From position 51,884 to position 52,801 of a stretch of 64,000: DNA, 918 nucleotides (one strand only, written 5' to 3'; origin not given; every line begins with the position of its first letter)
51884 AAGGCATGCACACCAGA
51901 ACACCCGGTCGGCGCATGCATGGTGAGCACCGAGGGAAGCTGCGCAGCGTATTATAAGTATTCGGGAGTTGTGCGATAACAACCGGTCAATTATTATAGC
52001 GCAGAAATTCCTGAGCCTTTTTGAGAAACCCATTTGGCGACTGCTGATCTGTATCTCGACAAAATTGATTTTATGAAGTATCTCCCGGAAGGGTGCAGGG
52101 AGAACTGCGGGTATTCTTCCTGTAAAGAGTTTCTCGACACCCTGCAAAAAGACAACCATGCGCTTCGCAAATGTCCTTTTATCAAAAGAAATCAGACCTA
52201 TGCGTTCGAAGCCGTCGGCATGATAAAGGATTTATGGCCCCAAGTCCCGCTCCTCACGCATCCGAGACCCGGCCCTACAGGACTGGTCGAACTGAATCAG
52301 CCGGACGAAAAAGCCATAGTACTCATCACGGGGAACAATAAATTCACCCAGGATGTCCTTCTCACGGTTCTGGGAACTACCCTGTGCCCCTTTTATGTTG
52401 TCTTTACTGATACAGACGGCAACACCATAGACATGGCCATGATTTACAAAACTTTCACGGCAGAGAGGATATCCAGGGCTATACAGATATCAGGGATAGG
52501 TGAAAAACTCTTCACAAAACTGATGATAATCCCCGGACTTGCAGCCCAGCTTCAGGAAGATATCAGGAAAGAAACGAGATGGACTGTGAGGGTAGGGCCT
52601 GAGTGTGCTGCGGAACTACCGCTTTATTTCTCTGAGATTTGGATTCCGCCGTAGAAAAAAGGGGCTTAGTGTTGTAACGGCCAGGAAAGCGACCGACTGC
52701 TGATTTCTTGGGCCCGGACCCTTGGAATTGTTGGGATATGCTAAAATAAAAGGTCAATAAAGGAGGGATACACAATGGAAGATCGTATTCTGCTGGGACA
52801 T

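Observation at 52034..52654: Mini corrinoid/Fe-S-type protein between hypD and hypE in a hyp cluster that lacks hypC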

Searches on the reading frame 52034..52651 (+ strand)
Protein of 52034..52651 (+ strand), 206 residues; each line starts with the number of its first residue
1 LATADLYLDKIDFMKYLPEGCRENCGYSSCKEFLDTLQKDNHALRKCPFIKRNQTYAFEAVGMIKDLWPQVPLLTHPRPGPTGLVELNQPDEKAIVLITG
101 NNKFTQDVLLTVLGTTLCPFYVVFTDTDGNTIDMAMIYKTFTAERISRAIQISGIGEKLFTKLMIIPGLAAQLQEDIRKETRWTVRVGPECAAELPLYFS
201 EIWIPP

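Call 3: search_protein_families(library=pfam, proteins=[window:52034-52651:+], max_evalue=1)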
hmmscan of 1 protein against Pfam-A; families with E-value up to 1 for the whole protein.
window:52034-52651:+ (206 aa): 4 families
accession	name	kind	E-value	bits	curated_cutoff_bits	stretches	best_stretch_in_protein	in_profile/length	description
PF03599.22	CdhD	-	2e-14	53.6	24.8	1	81-194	269-382/387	CO dehydrogenase/acetyl-CoA synthase delta subunit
PF08829.15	AlphaC_N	-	0.0028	18.1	25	1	81-130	37-87/106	Alpha C protein N terminal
PF04060.18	FeS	-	0.0057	16.8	23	1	23-49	7-33/33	Putative Fe-S cluster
PF18455.6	GBR2_CC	-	0.12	12.8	25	1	34-45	10-21/39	Gamma-aminobutyric acid type B receptor subunit 2 coiled-coil domain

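Call 4: search_protein_families(library=ncbifam, proteins=[window:52034-52651:+], max_evalue=1)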
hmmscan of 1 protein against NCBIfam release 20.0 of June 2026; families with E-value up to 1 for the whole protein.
window:52034-52651:+ (206 aa): 5 families
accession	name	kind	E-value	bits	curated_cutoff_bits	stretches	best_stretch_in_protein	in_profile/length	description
NF003195.0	PRK04165.1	equivalog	3.7e-26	92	306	2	82-203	326-447/450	acetyl-CoA decarbonylase/synthase complex subunit gamma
NF043039.1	HgcAB_like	equivalog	9.1e-17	61.7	285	1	76-200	12-136/350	HgcAB-like fusion protein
NF040863.1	HgcA_corrinoid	equivalog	1.4e-10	40.9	275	1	82-200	32-150/325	mercury methylation corrinoid protein HgcA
TIGR01944.1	rnfB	subfamily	0.13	11.8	68.7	1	10-48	39-74/190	RnfABCDGE type electron transport complex subunit B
NF041836.1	rnfB_Methano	equivalog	0.13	11.7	445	1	13-49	43-79/265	Rnf electron transport complex subunit RnfB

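Call 5: search_solved_structures(query=window:52034-52651:+, max_evalue=1, show_alignments=3)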
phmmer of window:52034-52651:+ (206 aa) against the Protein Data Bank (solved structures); distinct sequences matched with E-value up to 1: 6.
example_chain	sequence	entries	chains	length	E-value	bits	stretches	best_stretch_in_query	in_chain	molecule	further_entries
2h9a_A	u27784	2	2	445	3.4e-12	49.6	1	72-203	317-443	Carbon monoxide dehydrogenase corrinoid/iron-sulfur protein, gamma subunit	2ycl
4c1n_A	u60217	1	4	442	5.2e-12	49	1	72-203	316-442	CARBON MONOXIDE DEHYDROGENASE CORRINOID/IRON-SULFUR PROTEIN, GAMMA SUBUNIT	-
4djd_C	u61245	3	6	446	5.2e-10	42.5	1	69-194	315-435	Corrinoid/iron-sulfur protein large subunit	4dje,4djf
9fzy_F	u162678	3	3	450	3.1e-06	30.1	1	81-197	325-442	Corrinoid iron-sulfur protein large subunit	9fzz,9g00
6ey5_A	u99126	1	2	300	0.63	12.8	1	96-166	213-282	T9SS component cytoplasmic membrane protein PorM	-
6ey6_A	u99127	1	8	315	0.69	12.7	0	96-166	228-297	T9SS component cytoplasmic membrane protein PorM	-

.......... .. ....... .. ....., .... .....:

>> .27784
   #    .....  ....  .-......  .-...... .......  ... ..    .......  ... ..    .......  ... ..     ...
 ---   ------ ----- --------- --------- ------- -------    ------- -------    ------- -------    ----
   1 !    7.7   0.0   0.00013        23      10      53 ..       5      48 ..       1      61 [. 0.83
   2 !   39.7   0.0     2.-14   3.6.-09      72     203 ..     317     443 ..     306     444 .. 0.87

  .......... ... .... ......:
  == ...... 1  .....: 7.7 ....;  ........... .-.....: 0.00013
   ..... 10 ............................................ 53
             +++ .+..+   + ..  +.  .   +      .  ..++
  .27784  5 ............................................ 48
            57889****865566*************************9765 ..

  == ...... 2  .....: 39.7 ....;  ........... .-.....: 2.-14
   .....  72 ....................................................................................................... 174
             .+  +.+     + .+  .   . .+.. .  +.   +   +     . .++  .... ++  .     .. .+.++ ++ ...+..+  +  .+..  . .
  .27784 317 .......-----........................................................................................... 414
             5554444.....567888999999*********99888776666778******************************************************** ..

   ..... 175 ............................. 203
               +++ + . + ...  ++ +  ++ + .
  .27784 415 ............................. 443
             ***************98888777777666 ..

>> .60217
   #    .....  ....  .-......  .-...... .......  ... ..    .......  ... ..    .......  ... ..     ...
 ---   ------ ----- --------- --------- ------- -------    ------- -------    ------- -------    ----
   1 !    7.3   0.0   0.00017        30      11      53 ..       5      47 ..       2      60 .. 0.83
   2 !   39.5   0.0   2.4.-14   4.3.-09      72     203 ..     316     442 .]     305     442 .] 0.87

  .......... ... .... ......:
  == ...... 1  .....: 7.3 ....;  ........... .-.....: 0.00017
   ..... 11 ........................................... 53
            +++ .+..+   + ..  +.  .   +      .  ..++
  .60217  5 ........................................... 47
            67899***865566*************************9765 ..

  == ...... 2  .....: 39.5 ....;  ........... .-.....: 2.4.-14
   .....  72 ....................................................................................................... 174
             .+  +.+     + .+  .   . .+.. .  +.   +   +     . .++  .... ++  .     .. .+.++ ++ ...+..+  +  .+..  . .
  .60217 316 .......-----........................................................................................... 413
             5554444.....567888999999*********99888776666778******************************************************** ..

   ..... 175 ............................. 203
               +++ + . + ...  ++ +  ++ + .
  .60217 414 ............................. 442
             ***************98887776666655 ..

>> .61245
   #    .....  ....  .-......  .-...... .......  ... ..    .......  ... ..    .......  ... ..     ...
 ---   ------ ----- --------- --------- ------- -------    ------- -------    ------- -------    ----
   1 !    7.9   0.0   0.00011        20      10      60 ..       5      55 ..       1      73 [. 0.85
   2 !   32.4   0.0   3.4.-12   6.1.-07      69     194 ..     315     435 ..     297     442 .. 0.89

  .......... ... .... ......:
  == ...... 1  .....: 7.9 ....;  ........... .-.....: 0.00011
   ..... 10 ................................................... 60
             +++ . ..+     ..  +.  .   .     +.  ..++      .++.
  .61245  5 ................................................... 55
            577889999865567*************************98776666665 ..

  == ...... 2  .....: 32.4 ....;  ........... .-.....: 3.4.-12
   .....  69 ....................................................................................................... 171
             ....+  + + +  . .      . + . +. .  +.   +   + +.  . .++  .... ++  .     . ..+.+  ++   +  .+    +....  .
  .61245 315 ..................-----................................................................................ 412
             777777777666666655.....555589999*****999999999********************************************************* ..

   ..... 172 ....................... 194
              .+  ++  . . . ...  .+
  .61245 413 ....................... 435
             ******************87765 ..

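Call 6: find_homologous_proteins(query=window:52034-52651:+, max_evalue=0.001)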
Query window:52034-52651:+ (206 aa): 322 proteins with E <= 0.001 among 420 candidates; the best 120 are listed.
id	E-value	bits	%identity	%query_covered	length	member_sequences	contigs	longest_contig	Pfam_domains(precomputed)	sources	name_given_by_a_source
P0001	2.4e-134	463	97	100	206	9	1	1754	PF03599.23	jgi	jgi:CO dehydrogenase/acetyl-CoA synthase gamma subunit (corrinoid Fe-S protein)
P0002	3.6e-121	420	88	100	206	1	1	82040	PF03599.23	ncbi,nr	ncbi:MAG: hypothetical protein RDU01_06360 [Thermodesulfovibrionales bacterium]|nr:hypothetical prot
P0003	1.2e-113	396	89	94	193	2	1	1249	PF03599.23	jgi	jgi:CO dehydrogenase/acetyl-CoA synthase gamma subunit (corrinoid Fe-S protein)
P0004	6.0e-113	394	88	94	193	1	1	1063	PF03599.23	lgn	-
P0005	1.9e-108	379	79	100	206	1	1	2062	PF03599.23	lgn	-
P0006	4.3e-104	365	80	94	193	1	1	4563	PF04060.19,PF03599.23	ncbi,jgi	jgi:CO dehydrogenase/acetyl-CoA synthase gamma subunit (corrinoid Fe-S protein)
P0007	3.5e-103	362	75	100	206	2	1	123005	PF03599.23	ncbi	ncbi:MAG: hypothetical protein ACOYVJ_02170 [Nitrospirota bacterium]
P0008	8.9e-92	324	67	99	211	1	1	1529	PF03599.23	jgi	jgi:CO dehydrogenase/acetyl-CoA synthase gamma subunit (corrinoid Fe-S protein)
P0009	2.8e-81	290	62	100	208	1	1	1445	PF04060.19,PF03599.23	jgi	jgi:CO dehydrogenase/acetyl-CoA synthase gamma subunit (corrinoid Fe-S protein)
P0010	2.0e-80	287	51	100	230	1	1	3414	PF04060.19,PF03599.23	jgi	-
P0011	2.0e-80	287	61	100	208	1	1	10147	PF04060.19,PF03599.23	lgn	-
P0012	4.5e-80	286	59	100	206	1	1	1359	PF04060.19,PF03599.23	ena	-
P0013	5.7e-80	286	61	99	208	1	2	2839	PF04060.19,PF03599.23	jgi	jgi:CO dehydrogenase/acetyl-CoA synthase gamma subunit (corrinoid Fe-S protein)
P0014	6.2e-80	286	59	100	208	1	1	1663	PF04060.19,PF03599.23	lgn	-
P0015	8.3e-80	285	59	100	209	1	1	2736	PF04060.19,PF03599.23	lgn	-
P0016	9.5e-80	285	60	100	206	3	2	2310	PF04060.19,PF03599.23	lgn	-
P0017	1.3e-79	285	60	100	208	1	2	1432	PF04060.19,PF03599.23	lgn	-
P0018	1.8e-79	284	60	100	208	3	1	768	PF04060.19,PF03599.23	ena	-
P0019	2.2e-79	284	58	100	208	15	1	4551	PF04060.19,PF03599.23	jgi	-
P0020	2.3e-79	284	61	100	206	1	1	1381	PF03599.23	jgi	jgi:CO dehydrogenase/acetyl-CoA synthase gamma subunit (corrinoid Fe-S protein)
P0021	3.1e-79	283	60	100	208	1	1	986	PF03599.23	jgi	jgi:CO dehydrogenase/acetyl-CoA synthase gamma subunit (corrinoid Fe-S protein)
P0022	5.8e-79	282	61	100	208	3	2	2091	PF04060.19,PF03599.23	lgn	-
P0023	6.0e-79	282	59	100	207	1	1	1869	PF04060.19,PF03599.23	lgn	-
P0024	9.3e-79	282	60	100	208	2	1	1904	PF04060.19,PF03599.23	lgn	-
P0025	9.9e-79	282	61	100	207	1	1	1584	PF04060.19,PF03599.23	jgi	jgi:CO dehydrogenase/acetyl-CoA synthase gamma subunit (corrinoid Fe-S protein)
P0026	1.1e-78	282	59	100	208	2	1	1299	PF04060.19,PF03599.23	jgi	-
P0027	1.4e-78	281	60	100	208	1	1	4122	PF04060.19,PF03599.23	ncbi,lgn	-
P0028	1.6e-78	281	60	100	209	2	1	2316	PF04060.19,PF03599.23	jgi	jgi:CO dehydrogenase/acetyl-CoA synthase gamma subunit (corrinoid Fe-S protein)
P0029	1.6e-78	281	58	100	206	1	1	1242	PF04060.19,PF03599.23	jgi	-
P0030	1.7e-78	281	56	100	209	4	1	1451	PF04060.19,PF03599.23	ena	-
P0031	1.8e-78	281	59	100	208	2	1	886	PF04060.19,PF03599.23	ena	-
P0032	2.3e-78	281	59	100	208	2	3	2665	PF03599.23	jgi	-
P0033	3.0e-78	280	58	100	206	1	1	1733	PF04060.19,PF03599.23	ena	-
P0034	4.4e-78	280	57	100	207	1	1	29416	PF04060.19,PF03599.23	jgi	jgi:CO dehydrogenase/acetyl-CoA synthase gamma subunit (corrinoid Fe-S protein)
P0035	4.5e-78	280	58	99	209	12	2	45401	PF04060.19,PF03599.23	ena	-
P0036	4.5e-78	280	58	100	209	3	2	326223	PF03599.23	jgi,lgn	-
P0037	6.3e-78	279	60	99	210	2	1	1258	PF04060.19,PF03599.23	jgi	jgi:CO dehydrogenase/acetyl-CoA synthase gamma subunit (corrinoid Fe-S protein)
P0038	1.1e-77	278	58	99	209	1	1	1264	PF04060.19,PF03599.23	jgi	jgi:CO dehydrogenase/acetyl-CoA synthase gamma subunit (corrinoid Fe-S protein)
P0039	1.3e-77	278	58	100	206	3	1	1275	PF04060.19,PF03599.23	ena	-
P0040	1.3e-77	278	58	100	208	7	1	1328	PF04060.19,PF03599.23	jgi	jgi:CO dehydrogenase/acetyl-CoA synthase gamma subunit (corrinoid Fe-S protein)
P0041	1.3e-77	278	58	100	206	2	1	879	PF04060.19,PF03599.23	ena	-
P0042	1.7e-77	278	60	99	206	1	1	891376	PF04060.19,PF03599.23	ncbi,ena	-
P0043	1.8e-77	278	59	100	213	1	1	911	PF04060.19,PF03599.23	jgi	jgi:CO dehydrogenase/acetyl-CoA synthase gamma subunit (corrinoid Fe-S protein)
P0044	1.8e-77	278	56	100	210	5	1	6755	PF04060.19,PF03599.23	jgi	jgi:CO dehydrogenase/acetyl-CoA synthase gamma subunit (corrinoid Fe-S protein)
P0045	2.0e-77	278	57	100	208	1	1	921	PF03599.23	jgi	jgi:CO dehydrogenase/acetyl-CoA synthase gamma subunit (corrinoid Fe-S protein)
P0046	2.3e-77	277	57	100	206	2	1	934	PF04060.19,PF03599.23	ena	-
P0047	2.4e-77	277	59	99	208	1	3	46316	PF04060.19,PF03599.23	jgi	jgi:CO dehydrogenase/acetyl-CoA synthase gamma subunit (corrinoid Fe-S protein)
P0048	2.4e-77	277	57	100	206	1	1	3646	PF04060.19,PF03599.23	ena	-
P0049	2.5e-77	277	56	100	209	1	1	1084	PF04060.19,PF03599.23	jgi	jgi:CO dehydrogenase/acetyl-CoA synthase gamma subunit (corrinoid Fe-S protein)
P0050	2.7e-77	277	57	100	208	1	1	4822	PF04060.19,PF03599.23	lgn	-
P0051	3.0e-77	277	58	100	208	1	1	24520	PF04060.19,PF03599.23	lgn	-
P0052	4.0e-77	276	59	100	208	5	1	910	PF04060.19,PF03599.23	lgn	-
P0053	4.3e-77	276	58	100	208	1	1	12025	PF04060.19,PF03599.23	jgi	jgi:CO dehydrogenase/acetyl-CoA synthase gamma subunit (corrinoid Fe-S protein)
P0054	4.4e-77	276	57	100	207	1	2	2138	PF03599.23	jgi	jgi:CO dehydrogenase/acetyl-CoA synthase gamma subunit (corrinoid Fe-S protein)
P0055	4.7e-77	276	57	100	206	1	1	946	PF04060.19,PF03599.23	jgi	jgi:CO dehydrogenase/acetyl-CoA synthase gamma subunit (corrinoid Fe-S protein)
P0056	5.4e-77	276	56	99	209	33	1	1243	PF04060.19,PF03599.23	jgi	-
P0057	5.4e-77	276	57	100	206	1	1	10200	PF04060.19,PF03599.23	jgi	-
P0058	5.5e-77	276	58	100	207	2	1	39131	PF04060.19,PF03599.23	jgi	jgi:CO dehydrogenase/acetyl-CoA synthase gamma subunit (corrinoid Fe-S protein)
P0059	6.5e-77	276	57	100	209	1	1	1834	PF04060.19,PF03599.23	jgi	jgi:CO dehydrogenase/acetyl-CoA synthase gamma subunit (corrinoid Fe-S protein)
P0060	7.4e-77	276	56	100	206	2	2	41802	PF04060.19,PF03599.23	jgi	jgi:CO dehydrogenase/acetyl-CoA synthase gamma subunit (corrinoid Fe-S protein)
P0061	7.4e-77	276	58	100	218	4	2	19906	PF04060.19,PF03599.23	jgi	-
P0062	8.7e-77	275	55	100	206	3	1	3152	PF04060.19,PF03599.23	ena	-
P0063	8.7e-77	275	60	99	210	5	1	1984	PF04060.19,PF03599.23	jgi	jgi:acetyl-CoA decarbonylase/synthase, CODH/ACS complex subunit gamma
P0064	8.8e-77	275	60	100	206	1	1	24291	PF04060.19,PF03599.23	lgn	-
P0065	8.9e-77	275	59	100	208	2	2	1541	PF04060.19,PF03599.23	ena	-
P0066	1.1e-76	275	57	100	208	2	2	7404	PF04060.19,PF03599.23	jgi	-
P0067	1.1e-76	275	58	100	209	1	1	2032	PF04060.19,PF03599.23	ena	-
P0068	1.1e-76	275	57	100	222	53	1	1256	PF04060.19,PF03599.23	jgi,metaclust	metaclust:\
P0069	1.1e-76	275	58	100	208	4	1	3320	PF04060.19,PF03599.23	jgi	jgi:CO dehydrogenase/acetyl-CoA synthase gamma subunit (corrinoid Fe-S protein)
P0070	1.3e-76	275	58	100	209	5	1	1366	PF04060.19,PF03599.23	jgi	jgi:CO dehydrogenase/acetyl-CoA synthase gamma subunit (corrinoid Fe-S protein)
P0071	1.5e-76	275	60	99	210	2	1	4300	PF04060.19,PF03599.23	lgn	-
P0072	1.6e-76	275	56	100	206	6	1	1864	PF04060.19,PF03599.23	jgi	-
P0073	1.7e-76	274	57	100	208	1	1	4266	PF04060.19,PF03599.23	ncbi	-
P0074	1.8e-76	274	58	100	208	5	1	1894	PF04060.19,PF03599.23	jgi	jgi:CO dehydrogenase/acetyl-CoA synthase gamma subunit (corrinoid Fe-S protein)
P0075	2.1e-76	274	57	100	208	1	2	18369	PF04060.19,PF03599.23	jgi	jgi:CO dehydrogenase/acetyl-CoA synthase gamma subunit (corrinoid Fe-S protein)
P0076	2.5e-76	274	58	100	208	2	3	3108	PF04060.19,PF03599.23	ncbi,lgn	-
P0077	2.9e-76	274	56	100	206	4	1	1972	PF04060.19,PF03599.23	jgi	-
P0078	3.4e-76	273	58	100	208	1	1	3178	PF04060.19,PF03599.23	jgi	jgi:CO dehydrogenase/acetyl-CoA synthase gamma subunit (corrinoid Fe-S protein)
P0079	3.4e-76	273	58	100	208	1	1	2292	PF04060.19,PF03599.23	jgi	jgi:CO dehydrogenase/acetyl-CoA synthase gamma subunit (corrinoid Fe-S protein)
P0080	3.6e-76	273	56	100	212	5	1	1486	PF04060.19,PF03599.23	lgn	-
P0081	4.0e-76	273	59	100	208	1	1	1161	PF04060.19,PF03599.23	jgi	jgi:CO dehydrogenase/acetyl-CoA synthase gamma subunit (corrinoid Fe-S protein)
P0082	4.0e-76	273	57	100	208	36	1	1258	PF04060.19,PF03599.23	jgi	-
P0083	4.6e-76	273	58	100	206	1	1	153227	PF04060.19,PF03599.23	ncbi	-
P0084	4.7e-76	273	60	99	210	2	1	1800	PF03599.23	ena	-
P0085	6.1e-76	273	57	100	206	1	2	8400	PF04060.19,PF03599.23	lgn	-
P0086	6.1e-76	273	56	100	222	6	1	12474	PF04060.19,PF03599.23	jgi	-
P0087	6.3e-76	273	55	100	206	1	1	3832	PF04060.19,PF03599.23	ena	-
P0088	6.8e-76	272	56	100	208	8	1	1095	PF04060.19,PF03599.23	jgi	-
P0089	6.8e-76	272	57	100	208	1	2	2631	PF04060.19,PF03599.23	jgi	jgi:CO dehydrogenase/acetyl-CoA synthase gamma subunit (corrinoid Fe-S protein)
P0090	6.9e-76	272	58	100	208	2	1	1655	PF03599.23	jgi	jgi:CO dehydrogenase/acetyl-CoA synthase gamma subunit (corrinoid Fe-S protein)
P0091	7.1e-76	272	58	100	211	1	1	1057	PF04060.19,PF03599.23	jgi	jgi:CO dehydrogenase/acetyl-CoA synthase gamma subunit (corrinoid Fe-S protein)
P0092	9.1e-76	272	56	100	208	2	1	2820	PF04060.19,PF03599.23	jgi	jgi:CO dehydrogenase/acetyl-CoA synthase gamma subunit (corrinoid Fe-S protein)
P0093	1.0e-75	272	56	100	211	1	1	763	PF04060.19,PF03599.23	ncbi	-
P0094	1.1e-75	272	57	100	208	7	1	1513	PF04060.19,PF03599.23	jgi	jgi:CO dehydrogenase/acetyl-CoA synthase gamma subunit (corrinoid Fe-S protein)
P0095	1.1e-75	272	56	100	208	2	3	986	PF04060.19,PF03599.23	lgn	-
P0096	1.2e-75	272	56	100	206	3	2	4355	PF04060.19,PF03599.23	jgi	-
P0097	1.7e-75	271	56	100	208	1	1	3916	PF04060.19,PF03599.23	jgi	jgi:CO dehydrogenase/acetyl-CoA synthase gamma subunit (corrinoid Fe-S protein)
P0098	1.8e-75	271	60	100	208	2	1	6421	PF04060.19,PF03599.23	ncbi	-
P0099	2.0e-75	271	57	100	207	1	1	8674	PF04060.19,PF03599.23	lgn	-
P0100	2.0e-75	271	58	100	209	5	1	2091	PF04060.19,PF03599.23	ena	-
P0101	2.1e-75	271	57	100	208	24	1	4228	PF04060.19,PF03599.23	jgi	-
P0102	2.1e-75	271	57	100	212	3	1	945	PF04060.19,PF03599.23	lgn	-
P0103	2.2e-75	271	56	100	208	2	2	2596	PF04060.19,PF03599.23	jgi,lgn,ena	-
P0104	2.3e-75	271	57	100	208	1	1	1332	PF04060.19,PF03599.23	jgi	jgi:CO dehydrogenase/acetyl-CoA synthase gamma subunit (corrinoid Fe-S protein)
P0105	2.9e-75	270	57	100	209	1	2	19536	PF04060.19,PF03599.23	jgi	jgi:CO dehydrogenase/acetyl-CoA synthase gamma subunit (corrinoid Fe-S protein)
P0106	2.9e-75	270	57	100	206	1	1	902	PF04060.19,PF03599.23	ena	-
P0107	3.0e-75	270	56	100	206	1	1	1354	PF03599.23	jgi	jgi:CO dehydrogenase/acetyl-CoA synthase gamma subunit (corrinoid Fe-S protein)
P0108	3.4e-75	270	57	100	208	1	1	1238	PF04060.19,PF03599.23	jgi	jgi:CO dehydrogenase/acetyl-CoA synthase gamma subunit (corrinoid Fe-S protein)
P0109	3.8e-75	270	59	100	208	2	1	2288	PF04060.19,PF03599.23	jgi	jgi:CO dehydrogenase/acetyl-CoA synthase gamma subunit (corrinoid Fe-S protein)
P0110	3.8e-75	270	54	100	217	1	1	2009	PF04060.19,PF03599.23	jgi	jgi:CO dehydrogenase/acetyl-CoA synthase gamma subunit (corrinoid Fe-S protein)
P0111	4.1e-75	270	57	100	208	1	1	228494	PF04060.19,PF03599.23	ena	-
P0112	4.4e-75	270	60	100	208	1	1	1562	PF04060.19,PF03599.23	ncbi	-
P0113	4.6e-75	270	54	100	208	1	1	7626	PF04060.19,PF03599.23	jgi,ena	-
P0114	4.7e-75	270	55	100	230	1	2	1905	PF04060.19,PF03599.23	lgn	-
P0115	5.3e-75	270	57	100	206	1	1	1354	PF04060.19,PF03599.23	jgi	-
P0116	5.6e-75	269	56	100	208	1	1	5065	PF04060.19,PF03599.23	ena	-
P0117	5.8e-75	269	56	100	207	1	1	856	PF04060.19,PF03599.23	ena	-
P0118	7.3e-75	269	57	100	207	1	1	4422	PF04060.19,PF03599.23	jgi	jgi:CO dehydrogenase/acetyl-CoA synthase gamma subunit (corrinoid Fe-S protein)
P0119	7.8e-75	269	56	100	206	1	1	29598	PF04060.19,PF03599.23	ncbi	ncbi:MAG: (Fe-S)-binding protein [Nitrospirota bacterium]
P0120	7.9e-75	269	58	100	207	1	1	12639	PF04060.19,PF03599.23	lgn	-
